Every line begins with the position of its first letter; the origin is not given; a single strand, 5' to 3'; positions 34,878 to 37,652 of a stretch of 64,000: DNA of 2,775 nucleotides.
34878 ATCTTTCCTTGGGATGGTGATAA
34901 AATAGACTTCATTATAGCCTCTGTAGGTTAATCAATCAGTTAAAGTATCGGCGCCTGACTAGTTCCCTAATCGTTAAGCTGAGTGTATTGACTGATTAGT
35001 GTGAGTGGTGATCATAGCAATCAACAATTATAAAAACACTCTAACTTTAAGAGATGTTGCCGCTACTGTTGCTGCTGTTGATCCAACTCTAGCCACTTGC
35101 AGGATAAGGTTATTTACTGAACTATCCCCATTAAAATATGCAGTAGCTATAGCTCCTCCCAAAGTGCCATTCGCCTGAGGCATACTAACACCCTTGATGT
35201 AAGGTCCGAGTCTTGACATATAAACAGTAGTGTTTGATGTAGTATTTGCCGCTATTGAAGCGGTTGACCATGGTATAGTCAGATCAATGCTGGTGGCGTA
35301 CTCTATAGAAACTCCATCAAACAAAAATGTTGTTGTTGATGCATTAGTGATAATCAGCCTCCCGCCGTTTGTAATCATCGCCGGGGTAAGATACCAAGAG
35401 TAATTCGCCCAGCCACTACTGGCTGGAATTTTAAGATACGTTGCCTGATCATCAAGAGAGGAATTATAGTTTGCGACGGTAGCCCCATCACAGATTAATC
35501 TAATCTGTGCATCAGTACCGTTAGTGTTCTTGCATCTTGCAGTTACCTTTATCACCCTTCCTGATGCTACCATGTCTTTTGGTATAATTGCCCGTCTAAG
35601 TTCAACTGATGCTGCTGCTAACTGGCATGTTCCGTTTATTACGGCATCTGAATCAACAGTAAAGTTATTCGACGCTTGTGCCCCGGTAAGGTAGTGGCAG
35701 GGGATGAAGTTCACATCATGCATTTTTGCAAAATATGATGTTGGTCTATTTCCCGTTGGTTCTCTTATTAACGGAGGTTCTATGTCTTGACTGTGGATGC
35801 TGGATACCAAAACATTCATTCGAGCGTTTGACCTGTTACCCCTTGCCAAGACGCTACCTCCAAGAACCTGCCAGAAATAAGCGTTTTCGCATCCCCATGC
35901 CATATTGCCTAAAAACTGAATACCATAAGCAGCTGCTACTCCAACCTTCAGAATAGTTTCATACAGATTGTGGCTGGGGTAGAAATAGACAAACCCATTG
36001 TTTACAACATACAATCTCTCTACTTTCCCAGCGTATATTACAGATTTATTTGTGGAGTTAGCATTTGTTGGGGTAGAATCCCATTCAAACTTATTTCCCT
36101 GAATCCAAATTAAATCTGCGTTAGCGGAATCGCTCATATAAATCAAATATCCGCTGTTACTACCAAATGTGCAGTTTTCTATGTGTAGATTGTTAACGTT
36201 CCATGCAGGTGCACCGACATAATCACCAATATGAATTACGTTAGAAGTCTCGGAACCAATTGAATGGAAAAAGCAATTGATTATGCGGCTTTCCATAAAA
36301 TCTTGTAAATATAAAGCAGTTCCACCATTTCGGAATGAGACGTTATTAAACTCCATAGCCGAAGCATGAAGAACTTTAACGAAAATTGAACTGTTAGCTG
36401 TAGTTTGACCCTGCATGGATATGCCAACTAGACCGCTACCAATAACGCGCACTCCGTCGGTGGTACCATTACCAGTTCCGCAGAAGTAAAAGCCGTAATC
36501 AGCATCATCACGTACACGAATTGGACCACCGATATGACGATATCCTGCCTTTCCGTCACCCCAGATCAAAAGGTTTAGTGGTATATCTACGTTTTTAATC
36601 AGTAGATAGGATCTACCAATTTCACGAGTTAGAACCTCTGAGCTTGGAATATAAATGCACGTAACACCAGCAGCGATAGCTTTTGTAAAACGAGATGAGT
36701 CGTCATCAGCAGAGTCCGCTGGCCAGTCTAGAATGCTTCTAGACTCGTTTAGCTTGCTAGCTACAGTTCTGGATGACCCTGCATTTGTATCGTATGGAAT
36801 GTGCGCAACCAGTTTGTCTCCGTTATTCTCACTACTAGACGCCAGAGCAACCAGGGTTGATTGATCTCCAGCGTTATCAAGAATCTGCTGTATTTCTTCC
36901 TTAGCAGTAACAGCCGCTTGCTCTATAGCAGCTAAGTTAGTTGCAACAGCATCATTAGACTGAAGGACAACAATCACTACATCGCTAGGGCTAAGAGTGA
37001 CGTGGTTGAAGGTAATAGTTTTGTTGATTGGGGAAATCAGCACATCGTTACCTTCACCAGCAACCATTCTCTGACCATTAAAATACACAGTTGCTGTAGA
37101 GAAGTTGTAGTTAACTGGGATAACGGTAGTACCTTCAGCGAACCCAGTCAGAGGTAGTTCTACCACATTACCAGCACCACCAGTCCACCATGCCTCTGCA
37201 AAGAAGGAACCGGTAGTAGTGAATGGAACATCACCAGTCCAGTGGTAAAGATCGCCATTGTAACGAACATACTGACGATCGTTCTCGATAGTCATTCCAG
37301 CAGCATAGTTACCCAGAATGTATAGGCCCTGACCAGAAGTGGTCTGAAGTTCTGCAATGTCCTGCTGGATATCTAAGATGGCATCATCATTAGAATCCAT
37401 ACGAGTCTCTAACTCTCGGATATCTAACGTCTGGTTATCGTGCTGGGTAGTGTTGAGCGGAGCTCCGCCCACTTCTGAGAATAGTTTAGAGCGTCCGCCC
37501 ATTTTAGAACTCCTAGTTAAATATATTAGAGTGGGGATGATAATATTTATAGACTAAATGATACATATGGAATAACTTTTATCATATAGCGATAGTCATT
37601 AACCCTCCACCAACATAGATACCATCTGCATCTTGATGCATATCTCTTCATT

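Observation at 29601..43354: Seven consecutive fibre/tailspike genes with mosaic, AT-rich composition: multi-receptor adsorption apparatus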

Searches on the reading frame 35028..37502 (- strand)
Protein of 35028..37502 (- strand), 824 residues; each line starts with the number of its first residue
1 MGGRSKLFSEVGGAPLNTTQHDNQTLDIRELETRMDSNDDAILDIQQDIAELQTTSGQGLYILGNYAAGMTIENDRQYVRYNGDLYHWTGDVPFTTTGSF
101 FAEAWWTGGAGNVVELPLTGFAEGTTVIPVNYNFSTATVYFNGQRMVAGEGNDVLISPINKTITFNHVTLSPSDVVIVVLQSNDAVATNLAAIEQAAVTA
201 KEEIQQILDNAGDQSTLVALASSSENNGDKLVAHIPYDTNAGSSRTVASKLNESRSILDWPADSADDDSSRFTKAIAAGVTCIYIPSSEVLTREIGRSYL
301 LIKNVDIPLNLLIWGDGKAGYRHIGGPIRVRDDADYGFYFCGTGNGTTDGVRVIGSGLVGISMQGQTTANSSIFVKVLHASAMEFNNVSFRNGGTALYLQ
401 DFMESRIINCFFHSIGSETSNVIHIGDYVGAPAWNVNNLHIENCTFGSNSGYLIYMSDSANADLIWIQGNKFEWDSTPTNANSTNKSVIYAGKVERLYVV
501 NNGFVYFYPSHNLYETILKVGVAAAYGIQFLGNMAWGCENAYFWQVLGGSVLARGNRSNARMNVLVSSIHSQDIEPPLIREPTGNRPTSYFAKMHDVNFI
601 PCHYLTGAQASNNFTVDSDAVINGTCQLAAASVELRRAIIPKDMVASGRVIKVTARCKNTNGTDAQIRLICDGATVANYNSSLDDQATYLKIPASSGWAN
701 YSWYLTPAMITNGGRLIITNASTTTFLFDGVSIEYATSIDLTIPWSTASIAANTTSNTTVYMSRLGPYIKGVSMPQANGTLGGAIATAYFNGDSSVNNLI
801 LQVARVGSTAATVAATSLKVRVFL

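Call 5: search_protein_families(library=pfam, proteins=[window:35028-37502:-], max_evalue=0.01)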
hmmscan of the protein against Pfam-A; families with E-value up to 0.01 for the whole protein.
window:35028-37502:- (824 aa): 1 family
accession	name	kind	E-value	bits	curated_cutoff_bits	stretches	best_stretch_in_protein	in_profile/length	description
PF13229.12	Beta_helix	-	0.00045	20.3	25.9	1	347-472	12-110/158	Right handed beta helix region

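Call 6: search_protein_families(library=phrogs, proteins=[window:35028-37502:-], max_evalue=0.001)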
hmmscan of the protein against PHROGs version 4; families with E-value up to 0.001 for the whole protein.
window:35028-37502:- (824 aa): 1 family
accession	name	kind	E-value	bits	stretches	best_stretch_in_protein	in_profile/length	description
phrog_19988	-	tail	1.6e-139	467.1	1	245-824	20-586/587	tail spike protein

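Call 13: search_solved_structures(query=window:35028-37502:-, max_evalue=0.01)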
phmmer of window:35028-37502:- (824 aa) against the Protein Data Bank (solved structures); distinct sequences matched with E-value up to 0.01: 1.
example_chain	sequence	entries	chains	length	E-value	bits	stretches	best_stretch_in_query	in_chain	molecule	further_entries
6tku_A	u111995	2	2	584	1.2e-42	149.4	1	274-823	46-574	depolymerase KP32gp38 | Depolymerase 2, capsule K21-specific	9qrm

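Call 45: search_protein_families(library=ncbifam, proteins=[window:35028-37502:-], max_evalue=0.01)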
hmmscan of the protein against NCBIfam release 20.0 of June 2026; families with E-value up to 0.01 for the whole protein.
window:35028-37502:- (824 aa): 0 families

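Call 49: search_dna_similar(query=window:35028-37502:-, collection=phages, mode=protein, max_rows=15)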
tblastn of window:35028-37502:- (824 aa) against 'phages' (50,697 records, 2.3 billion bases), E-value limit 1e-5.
Records with a match: 30; places in all: 30; records where one place covers at least 80% of the query: 0.
Best place of each record, by identity: <60% 30.
By first word of the organism name: Klebsiella 26; Serratia 2; Stenotrophomonas 1; Escherichia 1.
By host as written in the record: Klebsiella pneumoniae 13; Klebsiella sp. RSUH15 3; Klebsiella sp. 390 2; Klebsiella quasipneumoniae 2; Klebsiella pneumoniae KSM 5-1 2; Klebsiella pneumoniae LKP303 1; Klebsiella sp. 1; Klebsiella pneumoniae BM327-1 1; and 5 more.
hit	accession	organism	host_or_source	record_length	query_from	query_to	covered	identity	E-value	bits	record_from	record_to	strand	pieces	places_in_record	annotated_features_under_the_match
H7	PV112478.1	Klebsiella phage LPKP23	Klebsiella pneumoniae LKP303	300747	235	824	72%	53.3%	8e-176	568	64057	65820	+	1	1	hypothetical protein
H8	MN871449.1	Serratia phage KpXa_1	Klebsiella pneumoniae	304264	235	824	72%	53.3%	8e-176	568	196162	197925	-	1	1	record has no annotation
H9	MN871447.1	Serratia phage KpLz_1_41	Klebsiella pneumoniae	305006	235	824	72%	53.3%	8e-176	568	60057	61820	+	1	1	record has no annotation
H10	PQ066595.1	Klebsiella phage phi1_175010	Klebsiella pneumoniae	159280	243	802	68%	52.9%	1e-163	532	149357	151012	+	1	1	tail spike protein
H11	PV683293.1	Klebsiella phage HMGUkp5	Klebsiella sp.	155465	243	802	68%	52.8%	2e-163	532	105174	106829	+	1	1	tail spike protein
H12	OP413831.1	Klebsiella phage pKP-BM327-1.1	Klebsiella pneumoniae BM327-1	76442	245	802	68%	52.1%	1e-172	558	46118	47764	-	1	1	hypothetical protein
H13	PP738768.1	Klebsiella phage vB_KpnM_Bullseye_ER20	Klebsiella quasipneumoniae K6 (ATCC ...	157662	243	802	68%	51.9%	5e-161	525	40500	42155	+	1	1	tail spike protein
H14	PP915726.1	Klebsiella phage pK3-24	Klebsiella pneumoniae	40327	244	824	71%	43.7%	9e-121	408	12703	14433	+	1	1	hypothetical protein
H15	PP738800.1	Klebsiella phage vB_KpnP_Jaco_MM9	Klebsiella quasipneumoniae MMSV7 ...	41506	244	824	71%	43.7%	2e-120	407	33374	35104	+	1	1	tail spike protein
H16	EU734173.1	Klebsiella phage K11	Klebsiella sp. 390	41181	247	824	70%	43.4%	6e-122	411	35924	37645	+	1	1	unknown product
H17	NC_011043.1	Klebsiella phage K11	Klebsiella sp. 390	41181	247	824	70%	43.4%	6e-122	411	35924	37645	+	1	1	tail spike protein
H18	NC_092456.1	Klebsiella phage Saitama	Klebsiella quasipneumoniae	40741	247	824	70%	43.2%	6e-122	411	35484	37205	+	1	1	tail spike protein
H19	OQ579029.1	Klebsiella phage Saitama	Klebsiella quasipneumoniae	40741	247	824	70%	43.2%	6e-122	411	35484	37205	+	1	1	tail spike protein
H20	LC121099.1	Klebsiella phage K64-1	Klebsiella pneumoniae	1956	257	740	59%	36.3%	8e-72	253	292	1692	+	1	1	S1-3: tail spike protein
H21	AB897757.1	Klebsiella phage K64-1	Klebsiella pneumoniae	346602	257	740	59%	36.3%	4e-68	252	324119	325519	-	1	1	tailspike protein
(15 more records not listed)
